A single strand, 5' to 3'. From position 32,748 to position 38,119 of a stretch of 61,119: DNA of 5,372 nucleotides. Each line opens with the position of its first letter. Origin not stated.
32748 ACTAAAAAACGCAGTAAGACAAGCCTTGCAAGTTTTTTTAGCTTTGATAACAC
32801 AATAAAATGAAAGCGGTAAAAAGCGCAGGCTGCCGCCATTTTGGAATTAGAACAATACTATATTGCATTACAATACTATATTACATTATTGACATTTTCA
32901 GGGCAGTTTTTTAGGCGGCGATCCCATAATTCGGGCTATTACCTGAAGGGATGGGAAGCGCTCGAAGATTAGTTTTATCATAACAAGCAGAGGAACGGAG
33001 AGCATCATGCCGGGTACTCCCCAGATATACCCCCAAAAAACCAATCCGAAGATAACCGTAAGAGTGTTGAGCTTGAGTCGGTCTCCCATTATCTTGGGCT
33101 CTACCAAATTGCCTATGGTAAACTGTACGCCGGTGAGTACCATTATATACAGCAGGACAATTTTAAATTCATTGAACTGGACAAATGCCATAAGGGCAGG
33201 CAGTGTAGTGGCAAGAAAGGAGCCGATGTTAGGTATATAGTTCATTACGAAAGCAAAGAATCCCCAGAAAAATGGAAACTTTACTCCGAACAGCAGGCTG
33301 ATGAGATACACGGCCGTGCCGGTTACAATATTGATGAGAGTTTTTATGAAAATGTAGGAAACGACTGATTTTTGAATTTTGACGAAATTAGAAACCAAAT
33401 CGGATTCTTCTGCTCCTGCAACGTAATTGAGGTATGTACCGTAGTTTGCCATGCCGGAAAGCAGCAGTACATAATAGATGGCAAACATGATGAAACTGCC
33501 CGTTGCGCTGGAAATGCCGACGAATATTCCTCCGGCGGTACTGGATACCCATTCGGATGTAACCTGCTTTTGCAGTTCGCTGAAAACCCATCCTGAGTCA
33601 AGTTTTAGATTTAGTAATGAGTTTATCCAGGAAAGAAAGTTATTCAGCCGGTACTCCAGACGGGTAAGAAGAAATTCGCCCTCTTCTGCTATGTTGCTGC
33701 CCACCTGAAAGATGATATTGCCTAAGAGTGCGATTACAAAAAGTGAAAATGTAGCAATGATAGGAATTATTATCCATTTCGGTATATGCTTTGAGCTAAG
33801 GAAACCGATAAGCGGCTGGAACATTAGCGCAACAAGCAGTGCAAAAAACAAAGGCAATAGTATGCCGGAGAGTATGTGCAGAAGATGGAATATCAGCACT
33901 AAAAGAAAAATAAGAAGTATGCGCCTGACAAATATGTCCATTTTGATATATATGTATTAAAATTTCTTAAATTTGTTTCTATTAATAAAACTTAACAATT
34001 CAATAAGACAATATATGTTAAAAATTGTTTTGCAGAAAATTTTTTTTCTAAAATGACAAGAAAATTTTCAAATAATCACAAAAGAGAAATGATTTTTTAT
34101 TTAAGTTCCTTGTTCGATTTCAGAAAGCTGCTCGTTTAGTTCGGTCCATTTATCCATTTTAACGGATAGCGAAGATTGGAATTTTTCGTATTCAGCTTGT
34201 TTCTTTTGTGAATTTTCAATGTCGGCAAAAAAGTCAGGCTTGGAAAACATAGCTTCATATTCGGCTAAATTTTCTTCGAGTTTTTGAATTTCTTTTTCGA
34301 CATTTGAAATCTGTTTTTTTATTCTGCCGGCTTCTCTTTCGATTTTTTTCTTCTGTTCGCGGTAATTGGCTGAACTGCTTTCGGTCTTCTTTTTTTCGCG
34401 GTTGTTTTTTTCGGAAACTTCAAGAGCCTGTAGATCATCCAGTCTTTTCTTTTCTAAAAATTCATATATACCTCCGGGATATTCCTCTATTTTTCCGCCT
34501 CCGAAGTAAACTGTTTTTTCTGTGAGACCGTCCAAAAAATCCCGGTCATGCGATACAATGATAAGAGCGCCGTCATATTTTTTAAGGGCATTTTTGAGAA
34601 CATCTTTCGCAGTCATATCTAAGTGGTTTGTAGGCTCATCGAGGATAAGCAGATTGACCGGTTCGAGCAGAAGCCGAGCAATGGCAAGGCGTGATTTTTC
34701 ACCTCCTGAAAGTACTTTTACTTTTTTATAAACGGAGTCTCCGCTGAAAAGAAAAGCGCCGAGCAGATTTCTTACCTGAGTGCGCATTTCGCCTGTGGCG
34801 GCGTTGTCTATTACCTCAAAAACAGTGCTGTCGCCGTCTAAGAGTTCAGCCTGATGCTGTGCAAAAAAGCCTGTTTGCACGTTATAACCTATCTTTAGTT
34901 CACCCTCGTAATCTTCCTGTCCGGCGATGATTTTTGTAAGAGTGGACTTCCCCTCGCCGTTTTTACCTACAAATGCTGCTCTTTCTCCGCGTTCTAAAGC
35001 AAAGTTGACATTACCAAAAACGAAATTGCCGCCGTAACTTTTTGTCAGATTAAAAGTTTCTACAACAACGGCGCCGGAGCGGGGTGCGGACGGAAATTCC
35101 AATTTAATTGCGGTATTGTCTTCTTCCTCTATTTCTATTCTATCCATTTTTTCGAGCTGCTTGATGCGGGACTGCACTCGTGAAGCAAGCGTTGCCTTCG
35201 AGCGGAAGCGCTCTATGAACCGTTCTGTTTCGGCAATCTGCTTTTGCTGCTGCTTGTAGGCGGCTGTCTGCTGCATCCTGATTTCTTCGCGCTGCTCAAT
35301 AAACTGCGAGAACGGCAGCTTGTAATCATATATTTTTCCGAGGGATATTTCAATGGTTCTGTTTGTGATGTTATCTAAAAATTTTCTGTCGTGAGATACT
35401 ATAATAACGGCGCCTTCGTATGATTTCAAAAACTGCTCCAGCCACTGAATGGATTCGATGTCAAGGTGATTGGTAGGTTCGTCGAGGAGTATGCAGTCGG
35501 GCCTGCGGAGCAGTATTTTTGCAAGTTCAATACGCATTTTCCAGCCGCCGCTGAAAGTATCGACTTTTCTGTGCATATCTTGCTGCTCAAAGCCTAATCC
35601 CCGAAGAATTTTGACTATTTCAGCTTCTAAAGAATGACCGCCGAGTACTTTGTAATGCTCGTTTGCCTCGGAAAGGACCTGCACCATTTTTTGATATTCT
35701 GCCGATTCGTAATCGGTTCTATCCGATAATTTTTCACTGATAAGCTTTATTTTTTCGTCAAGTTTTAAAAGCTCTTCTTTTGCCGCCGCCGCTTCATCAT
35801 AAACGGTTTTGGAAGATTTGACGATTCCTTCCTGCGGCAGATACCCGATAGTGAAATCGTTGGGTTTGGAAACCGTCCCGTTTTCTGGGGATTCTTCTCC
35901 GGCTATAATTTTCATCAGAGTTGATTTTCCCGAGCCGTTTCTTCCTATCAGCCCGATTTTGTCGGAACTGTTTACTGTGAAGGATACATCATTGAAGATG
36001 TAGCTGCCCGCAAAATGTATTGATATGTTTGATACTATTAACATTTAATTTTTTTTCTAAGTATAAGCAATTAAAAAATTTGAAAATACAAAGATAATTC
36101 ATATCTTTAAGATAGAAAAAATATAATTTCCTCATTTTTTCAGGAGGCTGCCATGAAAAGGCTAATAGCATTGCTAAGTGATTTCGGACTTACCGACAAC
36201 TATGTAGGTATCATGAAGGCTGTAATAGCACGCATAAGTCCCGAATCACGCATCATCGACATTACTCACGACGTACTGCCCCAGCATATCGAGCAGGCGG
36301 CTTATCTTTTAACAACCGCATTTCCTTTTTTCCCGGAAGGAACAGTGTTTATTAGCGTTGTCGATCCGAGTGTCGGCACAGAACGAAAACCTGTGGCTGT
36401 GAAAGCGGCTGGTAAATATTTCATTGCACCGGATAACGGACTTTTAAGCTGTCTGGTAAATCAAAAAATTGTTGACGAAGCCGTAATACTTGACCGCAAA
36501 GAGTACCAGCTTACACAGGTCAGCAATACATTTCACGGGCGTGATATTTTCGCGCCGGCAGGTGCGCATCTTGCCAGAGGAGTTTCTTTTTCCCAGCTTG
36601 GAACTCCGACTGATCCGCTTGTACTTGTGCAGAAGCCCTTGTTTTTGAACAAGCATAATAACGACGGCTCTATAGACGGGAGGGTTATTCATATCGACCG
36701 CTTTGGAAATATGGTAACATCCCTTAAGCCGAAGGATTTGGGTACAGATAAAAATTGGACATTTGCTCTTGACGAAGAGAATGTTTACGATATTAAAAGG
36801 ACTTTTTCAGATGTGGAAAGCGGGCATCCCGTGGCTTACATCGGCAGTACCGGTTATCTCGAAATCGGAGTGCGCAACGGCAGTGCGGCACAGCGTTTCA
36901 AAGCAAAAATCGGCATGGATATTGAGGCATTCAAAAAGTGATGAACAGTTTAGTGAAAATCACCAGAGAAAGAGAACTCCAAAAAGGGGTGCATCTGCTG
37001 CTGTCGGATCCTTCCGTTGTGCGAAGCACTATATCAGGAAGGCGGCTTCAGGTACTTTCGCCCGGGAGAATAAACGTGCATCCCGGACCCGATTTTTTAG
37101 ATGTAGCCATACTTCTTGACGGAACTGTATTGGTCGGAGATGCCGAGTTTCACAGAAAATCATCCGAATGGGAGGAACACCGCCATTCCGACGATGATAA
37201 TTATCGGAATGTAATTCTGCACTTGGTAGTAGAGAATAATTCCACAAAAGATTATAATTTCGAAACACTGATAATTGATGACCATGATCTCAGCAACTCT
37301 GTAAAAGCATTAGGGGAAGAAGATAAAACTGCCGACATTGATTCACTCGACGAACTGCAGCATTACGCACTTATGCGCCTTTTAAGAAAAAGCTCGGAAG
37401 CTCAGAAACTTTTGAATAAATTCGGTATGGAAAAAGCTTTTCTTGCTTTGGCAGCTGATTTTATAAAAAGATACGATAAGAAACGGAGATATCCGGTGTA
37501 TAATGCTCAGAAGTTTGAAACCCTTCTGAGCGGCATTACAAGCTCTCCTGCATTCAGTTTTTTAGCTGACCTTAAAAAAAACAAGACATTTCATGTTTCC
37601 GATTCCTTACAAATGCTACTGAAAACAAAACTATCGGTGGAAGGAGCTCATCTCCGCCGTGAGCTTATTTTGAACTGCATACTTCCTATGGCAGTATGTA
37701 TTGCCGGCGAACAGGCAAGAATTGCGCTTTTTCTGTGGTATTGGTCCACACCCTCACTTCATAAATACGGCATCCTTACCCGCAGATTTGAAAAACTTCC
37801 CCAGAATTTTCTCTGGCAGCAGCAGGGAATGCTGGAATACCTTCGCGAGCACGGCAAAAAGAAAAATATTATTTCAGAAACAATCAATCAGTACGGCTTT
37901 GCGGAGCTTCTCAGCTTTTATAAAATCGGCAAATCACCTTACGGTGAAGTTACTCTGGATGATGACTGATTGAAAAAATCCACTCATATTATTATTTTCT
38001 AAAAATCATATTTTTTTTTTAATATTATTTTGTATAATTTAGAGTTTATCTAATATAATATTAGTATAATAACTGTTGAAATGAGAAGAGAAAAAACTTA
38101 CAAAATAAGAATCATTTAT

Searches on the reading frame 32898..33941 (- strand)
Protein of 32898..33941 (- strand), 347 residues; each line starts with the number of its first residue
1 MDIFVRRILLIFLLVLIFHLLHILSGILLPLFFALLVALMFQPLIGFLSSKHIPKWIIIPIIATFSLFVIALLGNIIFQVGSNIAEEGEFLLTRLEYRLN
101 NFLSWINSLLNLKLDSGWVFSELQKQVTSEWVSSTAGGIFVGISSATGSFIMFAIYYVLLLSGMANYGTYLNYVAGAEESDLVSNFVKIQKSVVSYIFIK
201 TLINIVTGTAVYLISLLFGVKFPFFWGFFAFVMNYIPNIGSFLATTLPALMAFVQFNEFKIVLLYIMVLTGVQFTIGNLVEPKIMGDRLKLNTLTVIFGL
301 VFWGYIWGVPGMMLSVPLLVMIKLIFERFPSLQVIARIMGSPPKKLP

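Call 10: search_protein_families(library=pfam, max_evalue=0.01, proteins=[window:32898-33941:-])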
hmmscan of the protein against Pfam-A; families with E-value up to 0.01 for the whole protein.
window:32898-33941:- (347 aa): 1 family
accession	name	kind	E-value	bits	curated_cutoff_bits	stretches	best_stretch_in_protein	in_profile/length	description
PF01594.21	AI-2E_transport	-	1.3e-43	149.9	34.3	1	9-328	3-325/327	AI-2E family transporter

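Call 17: find_encoding_contigs(protein=window:32898-33941:-, flank=10000, max_places=6)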
Protein window:32898-33941:- (347 aa): 2 contigs read that carry it; 2 places shown.
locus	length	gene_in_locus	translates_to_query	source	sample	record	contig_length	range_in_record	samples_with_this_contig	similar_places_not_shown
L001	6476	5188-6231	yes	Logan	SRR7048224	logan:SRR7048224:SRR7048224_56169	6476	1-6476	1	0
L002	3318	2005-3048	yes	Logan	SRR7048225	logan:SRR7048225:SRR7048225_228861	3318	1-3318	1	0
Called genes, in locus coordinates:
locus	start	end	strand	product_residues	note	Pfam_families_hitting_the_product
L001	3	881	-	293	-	?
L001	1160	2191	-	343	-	PF11013:DUF2851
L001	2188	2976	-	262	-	PF01887:SAM_HAT_N, PF20257:SAM_HAT_C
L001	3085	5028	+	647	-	PF00005:ABC_tran, PF02463:SMC_N (faint), PF13555:AAA_29 (faint), PF13304:AAA_21 (faint), PF12848:ABC_tran_Xtn, PF00005:ABC_tran, PF16326:ABC_tran_CTD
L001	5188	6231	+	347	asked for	PF01594:AI-2E_transport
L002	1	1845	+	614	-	?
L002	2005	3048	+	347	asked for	PF01594:AI-2E_transport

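Call 28: find_related_loci(query=window:32898-33941:-, collection=genome_contigs, flank=10000)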
Query window:32898-33941:- (347 aa) in genome_contigs; peptide patterns used: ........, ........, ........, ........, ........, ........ (x = any residue, [..] = any of these).
167 stretches matched a pattern; 73 encode a relative of the query (tblastn E <= 1e-3); 72 distinct loci.
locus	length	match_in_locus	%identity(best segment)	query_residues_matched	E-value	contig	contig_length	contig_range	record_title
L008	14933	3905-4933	49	2-344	3e-106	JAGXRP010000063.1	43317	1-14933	MAG: Desulfobulbaceae bacterium isolate CROMO_A_116 c_000000707002, whole genome shotgun sequence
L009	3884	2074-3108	52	1-345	7e-107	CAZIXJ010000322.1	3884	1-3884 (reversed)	MAG TPA_asm: uncultured Hyphomicrobiales bacterium isolate SRP332253_co1_21 genome assembly, contig: NODE_35746_length_3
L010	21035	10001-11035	50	1-344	4e-105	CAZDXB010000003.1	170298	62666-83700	MAG TPA_asm: uncultured Hyphomicrobiales bacterium isolate SRP141376_co1_185 genome assembly, contig: NODE_148_length_17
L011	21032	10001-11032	67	1-344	1e-151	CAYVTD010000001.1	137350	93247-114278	MAG TPA_asm: uncultured Hyphomicrobiales bacterium isolate binchicken_co74_407 genome assembly, contig: NODE_159_length_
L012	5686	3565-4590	49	1-342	5e-102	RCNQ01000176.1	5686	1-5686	MAG: Bacteroidetes/Chlorobi group bacterium ChocPot_Mid ChocPot_contig_5120, whole genome shotgun sequence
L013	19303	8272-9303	51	2-344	5e-101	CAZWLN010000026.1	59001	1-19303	MAG TPA_asm: uncultured Hyphomicrobiales bacterium isolate binchicken_co20_189 genome assembly, contig: NODE_1274_length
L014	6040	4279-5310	51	2-344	5e-101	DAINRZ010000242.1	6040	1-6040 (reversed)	MAG TPA_asm: Candidatus Kapaibacterium sp. isolate CTOTU29498 NODE_7075_length_6040_cov_4.187302, whole genome shotgun s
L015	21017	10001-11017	49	2-340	4e-101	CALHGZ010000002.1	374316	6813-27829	MAG: Candidatus Kapabacteria bacterium isolate N1_Bin_METABAT__253_1 genome assembly, contig: c_000003761405, whole geno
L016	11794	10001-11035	48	1-344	8e-100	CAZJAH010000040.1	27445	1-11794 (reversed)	MAG TPA_asm: uncultured Hyphomicrobiales bacterium isolate SRP252850_co1_147 genome assembly, contig: NODE_3002_length_2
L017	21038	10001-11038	50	1-346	4e-99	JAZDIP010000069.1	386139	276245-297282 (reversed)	MAG: bacterium isolate MEGAHIT-group-0.412 k141_1668860, whole genome shotgun sequence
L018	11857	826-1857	48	2-345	6e-97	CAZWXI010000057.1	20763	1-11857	MAG TPA_asm: uncultured Hyphomicrobiales bacterium isolate SRP093185_co1_13 genome assembly, contig: NODE_1543_length_20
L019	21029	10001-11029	48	2-344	2e-104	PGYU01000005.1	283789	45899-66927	MAG: Ignavibacteriae bacterium HGW-Ignavibacteriae-1 08E140C01_z5_2013_Ig3399_v2_scaffold_118, whole genome shotgun sequ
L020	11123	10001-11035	49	1-345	8e-95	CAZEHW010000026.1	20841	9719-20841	MAG TPA_asm: uncultured Hyphomicrobiales bacterium isolate SRP319275_co4_89 genome assembly, contig: NODE_1394_length_20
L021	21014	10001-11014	48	5-342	2e-94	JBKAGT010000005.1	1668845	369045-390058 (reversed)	MAG: Chlorobiota bacterium isolate Ske_MAG9 Ske_MAG9_0005, whole genome shotgun sequence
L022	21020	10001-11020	46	5-344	2e-93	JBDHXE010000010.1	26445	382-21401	MAG: Chlorobiota bacterium isolate AS-MESO-3CA.185 NODE_7725_length_26445_cov_3.101828, whole genome shotgun sequence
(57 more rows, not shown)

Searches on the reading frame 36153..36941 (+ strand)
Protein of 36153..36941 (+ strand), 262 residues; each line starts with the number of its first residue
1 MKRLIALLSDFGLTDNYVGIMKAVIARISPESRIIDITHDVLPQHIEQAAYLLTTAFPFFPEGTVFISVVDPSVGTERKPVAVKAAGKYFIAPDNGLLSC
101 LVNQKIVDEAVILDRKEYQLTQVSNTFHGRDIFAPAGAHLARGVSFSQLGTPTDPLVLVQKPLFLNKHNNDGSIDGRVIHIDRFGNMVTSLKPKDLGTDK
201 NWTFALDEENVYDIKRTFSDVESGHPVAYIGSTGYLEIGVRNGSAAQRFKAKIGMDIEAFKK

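Call 21: search_protein_families(library=pfam, max_evalue=0.0001, proteins=[window:36153-36941:+])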
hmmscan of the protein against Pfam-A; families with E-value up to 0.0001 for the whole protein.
window:36153-36941:+ (262 aa): 2 families
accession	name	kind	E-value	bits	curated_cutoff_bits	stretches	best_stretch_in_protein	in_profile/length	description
PF01887.21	SAM_HAT_N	-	6.5e-57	191.8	26.3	1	5-150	1-145/145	SAM hydroxide adenosyltransferase N-terminal domain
PF20257.3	SAM_HAT_C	-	7.5e-23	81.1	25.5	1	176-257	1-83/84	SAM hydroxide adenosyltransferase C-terminal domain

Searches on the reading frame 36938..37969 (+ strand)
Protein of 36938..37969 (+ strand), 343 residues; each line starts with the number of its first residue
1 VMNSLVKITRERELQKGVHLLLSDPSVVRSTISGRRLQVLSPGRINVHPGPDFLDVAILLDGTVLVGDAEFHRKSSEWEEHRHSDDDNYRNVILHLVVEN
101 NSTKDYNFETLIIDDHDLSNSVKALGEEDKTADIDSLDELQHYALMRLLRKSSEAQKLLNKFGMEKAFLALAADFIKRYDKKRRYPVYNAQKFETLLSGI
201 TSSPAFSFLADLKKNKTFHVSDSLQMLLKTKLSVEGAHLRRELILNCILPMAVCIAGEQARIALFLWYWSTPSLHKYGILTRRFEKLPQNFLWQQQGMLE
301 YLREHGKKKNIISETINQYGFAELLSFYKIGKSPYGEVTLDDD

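Call 21: search_protein_families(library=pfam, max_evalue=0.0001, proteins=[window:36938-37969:+])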
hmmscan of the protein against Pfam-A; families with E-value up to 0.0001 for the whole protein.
window:36938-37969:+ (343 aa): 1 family
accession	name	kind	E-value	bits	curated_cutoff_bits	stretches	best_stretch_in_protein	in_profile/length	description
PF11013.13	DUF2851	-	1.6e-24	87.1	25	1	31-132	20-128/375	Protein of unknown function (DUF2851)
